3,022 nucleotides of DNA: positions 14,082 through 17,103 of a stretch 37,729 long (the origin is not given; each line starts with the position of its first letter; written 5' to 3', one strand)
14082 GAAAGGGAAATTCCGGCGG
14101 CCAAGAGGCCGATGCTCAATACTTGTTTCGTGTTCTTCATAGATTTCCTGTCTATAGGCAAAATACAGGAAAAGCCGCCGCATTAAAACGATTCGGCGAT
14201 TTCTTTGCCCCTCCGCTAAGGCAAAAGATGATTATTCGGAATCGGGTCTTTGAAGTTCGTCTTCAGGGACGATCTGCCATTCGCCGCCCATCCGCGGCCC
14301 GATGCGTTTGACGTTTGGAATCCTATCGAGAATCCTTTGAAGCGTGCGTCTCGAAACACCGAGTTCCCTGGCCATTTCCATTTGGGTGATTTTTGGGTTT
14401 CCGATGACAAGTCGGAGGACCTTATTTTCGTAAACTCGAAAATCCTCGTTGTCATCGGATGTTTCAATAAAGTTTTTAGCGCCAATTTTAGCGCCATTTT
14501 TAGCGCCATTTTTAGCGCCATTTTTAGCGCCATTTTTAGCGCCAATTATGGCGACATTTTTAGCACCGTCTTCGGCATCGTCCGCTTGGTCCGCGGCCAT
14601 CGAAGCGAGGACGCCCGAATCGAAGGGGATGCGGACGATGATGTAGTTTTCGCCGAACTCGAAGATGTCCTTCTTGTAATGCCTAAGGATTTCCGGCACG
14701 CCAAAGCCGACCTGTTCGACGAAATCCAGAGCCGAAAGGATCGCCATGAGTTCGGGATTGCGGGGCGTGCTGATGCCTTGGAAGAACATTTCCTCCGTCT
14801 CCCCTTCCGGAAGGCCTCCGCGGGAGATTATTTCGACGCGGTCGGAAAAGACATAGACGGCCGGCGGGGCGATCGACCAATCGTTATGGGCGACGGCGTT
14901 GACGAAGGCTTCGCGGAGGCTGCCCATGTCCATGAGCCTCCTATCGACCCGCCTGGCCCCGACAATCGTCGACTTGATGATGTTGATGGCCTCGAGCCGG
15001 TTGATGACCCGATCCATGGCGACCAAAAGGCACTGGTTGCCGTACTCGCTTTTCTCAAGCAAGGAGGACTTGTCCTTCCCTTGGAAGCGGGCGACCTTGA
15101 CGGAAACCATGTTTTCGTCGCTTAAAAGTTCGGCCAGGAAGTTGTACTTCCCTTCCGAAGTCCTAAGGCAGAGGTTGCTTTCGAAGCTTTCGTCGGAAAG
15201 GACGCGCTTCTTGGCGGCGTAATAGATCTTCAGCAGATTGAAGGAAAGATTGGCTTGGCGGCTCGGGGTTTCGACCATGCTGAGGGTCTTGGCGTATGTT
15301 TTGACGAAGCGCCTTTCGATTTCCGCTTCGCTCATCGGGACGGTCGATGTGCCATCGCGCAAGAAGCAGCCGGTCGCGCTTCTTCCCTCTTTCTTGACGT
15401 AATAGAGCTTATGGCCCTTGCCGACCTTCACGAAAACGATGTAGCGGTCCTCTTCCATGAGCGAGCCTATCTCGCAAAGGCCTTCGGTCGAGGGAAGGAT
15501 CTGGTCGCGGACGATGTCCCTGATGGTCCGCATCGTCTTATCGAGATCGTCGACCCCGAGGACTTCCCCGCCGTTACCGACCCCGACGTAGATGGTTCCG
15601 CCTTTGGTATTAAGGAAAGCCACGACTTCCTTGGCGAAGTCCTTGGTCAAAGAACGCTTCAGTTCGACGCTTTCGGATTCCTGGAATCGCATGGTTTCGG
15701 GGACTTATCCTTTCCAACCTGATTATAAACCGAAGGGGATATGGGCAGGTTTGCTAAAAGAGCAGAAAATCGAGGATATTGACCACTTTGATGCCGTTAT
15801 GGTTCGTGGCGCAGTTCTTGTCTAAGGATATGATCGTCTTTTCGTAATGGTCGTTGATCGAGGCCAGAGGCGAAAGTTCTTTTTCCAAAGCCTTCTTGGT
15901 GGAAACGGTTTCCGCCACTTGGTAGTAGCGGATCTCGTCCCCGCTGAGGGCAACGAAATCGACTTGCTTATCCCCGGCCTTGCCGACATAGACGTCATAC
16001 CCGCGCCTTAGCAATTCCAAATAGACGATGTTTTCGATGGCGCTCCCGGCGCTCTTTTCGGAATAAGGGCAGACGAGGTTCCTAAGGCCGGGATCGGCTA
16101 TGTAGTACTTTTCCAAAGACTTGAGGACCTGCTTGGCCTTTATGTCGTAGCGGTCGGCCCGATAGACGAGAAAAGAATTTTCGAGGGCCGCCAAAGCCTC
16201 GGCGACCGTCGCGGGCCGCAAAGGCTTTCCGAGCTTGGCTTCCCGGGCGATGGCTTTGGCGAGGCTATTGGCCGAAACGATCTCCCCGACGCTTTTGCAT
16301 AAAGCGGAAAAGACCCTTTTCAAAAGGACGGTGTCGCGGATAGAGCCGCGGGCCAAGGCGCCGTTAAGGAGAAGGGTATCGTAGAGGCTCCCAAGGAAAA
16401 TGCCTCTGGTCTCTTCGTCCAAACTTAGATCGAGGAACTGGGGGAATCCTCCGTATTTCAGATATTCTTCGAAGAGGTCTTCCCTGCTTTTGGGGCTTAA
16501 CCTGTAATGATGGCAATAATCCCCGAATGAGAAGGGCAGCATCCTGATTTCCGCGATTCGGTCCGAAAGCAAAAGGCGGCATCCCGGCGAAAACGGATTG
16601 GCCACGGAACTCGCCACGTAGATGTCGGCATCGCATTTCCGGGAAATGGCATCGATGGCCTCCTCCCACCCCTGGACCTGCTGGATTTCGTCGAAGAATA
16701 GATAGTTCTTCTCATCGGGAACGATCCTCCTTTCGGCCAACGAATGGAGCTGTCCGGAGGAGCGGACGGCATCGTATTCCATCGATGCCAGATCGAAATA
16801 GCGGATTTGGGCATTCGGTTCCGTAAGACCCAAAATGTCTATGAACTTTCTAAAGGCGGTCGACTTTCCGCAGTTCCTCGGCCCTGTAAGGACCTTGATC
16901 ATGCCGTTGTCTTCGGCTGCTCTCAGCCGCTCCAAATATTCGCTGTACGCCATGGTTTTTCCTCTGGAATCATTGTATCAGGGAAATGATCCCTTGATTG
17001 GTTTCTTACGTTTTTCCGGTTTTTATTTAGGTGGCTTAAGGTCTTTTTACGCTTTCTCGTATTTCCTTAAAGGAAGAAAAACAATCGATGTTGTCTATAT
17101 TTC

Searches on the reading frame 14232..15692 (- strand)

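Call 11: search_protein_families(library=pfam, proteins=[window:14232-15692:-], max_evalue=0.001)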
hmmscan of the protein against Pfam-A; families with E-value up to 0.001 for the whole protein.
window:14232-15692:- (486 aa): 5 families
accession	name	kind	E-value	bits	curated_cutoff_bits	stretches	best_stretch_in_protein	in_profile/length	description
PF04326.19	SLFN_AlbA_2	-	3.7e-16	60.1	25.3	1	5-120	1-117/118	Schlafen, AlbA_2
PF13749.12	HATPase_c_4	-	6.6e-13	48.9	26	1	277-341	4-70/89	Putative ATP-dependent DNA helicase recG C-terminal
PF13412.12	HTH_24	-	0.00028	20.8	21.9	1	424-457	7-40/48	Winged helix-turn-helix DNA-binding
PF12802.13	MarR_2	-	0.00042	20.8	27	0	425-457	10-43/61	MarR family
PF08279.18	HTH_11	-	0.00053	20.3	25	0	423-456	3-37/55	HTH domain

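Call 69: search_protein_families(library=padloc, proteins=[window:14232-15692:-], max_evalue=0.001)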
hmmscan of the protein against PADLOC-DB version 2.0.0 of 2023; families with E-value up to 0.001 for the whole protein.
window:14232-15692:- (486 aa): 4 families
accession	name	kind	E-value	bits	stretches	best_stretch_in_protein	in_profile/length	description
PDLC02394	pAgo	-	0.00036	16.4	0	15-126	53-166/1121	-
PDLC01457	WYL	-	0.00039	18.1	1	428-457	13-41/229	"CAS-I,CAS-II,CAS-III,CAS-IV,CAS-V,CAS-VI; associated_signaling"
PDLC02402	Aga_SIR2-PNTD1-PNTD2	-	0.00042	16.5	1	165-296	352-485/876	Class I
PDLC01850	CARF3--CARF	-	0.00074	17.5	0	422-455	147-180/209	-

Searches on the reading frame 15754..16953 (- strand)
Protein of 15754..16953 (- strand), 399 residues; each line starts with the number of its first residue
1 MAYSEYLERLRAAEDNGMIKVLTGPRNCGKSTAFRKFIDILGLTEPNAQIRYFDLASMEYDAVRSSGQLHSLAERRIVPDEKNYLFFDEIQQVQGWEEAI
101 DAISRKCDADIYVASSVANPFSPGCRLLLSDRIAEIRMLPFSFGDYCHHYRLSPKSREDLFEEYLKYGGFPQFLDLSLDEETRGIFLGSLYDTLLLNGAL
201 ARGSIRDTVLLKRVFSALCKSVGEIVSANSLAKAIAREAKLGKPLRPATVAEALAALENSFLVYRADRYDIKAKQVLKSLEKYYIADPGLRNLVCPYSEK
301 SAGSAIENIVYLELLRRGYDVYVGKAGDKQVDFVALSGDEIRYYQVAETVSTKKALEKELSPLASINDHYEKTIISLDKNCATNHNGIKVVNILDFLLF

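Call 11: search_protein_families(library=pfam, proteins=[window:15754-16953:-], max_evalue=0.001)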
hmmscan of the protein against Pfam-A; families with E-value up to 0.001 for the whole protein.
window:15754-16953:- (399 aa): 3 families
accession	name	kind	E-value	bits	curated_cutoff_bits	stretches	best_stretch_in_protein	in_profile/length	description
PF13173.12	AAA_14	-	3.5e-23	82.5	27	1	18-147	3-129/129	AAA domain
PF13635.12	DUF4143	-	6.9e-15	55.6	28.1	1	203-343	8-154/160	Domain of unknown function (DUF4143)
PF01637.24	ATPase_2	-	0.00018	21.8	33.2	1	12-76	15-78/225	ATPase domain predominantly from Archaea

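Call 65: find_encoding_contigs(protein=window:15754-16953:-, flank=10000, max_places=10)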
Protein window:15754-16953:- (399 aa): no gene with exactly this product is on record in the collection.

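Call 69: search_protein_families(library=padloc, proteins=[window:15754-16953:-], max_evalue=0.001)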
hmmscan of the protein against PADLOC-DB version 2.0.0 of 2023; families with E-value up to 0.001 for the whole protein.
window:15754-16953:- (399 aa): 7 families
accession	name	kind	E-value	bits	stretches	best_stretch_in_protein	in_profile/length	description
PDLC04787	PDC-S01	-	8.5e-119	395.1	1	5-398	15-407/412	-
PDLC04789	PDC-S01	-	2.7e-29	100.3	1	6-295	6-275/375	-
PDLC04791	PDC-S01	-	1.4e-21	74.6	1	11-367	13-367/395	-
PDLC04790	PDC-S01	-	2.3e-12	44.4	1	9-316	19-327/422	-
PDLC04786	PDC-S01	-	2.3e-08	31.2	1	21-146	24-153/439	-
PDLC04792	PDC-S01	-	0.00015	18.5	0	7-111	10-116/452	-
PDLC04140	mad8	-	0.00055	17.5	0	21-68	31-76/314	mads_8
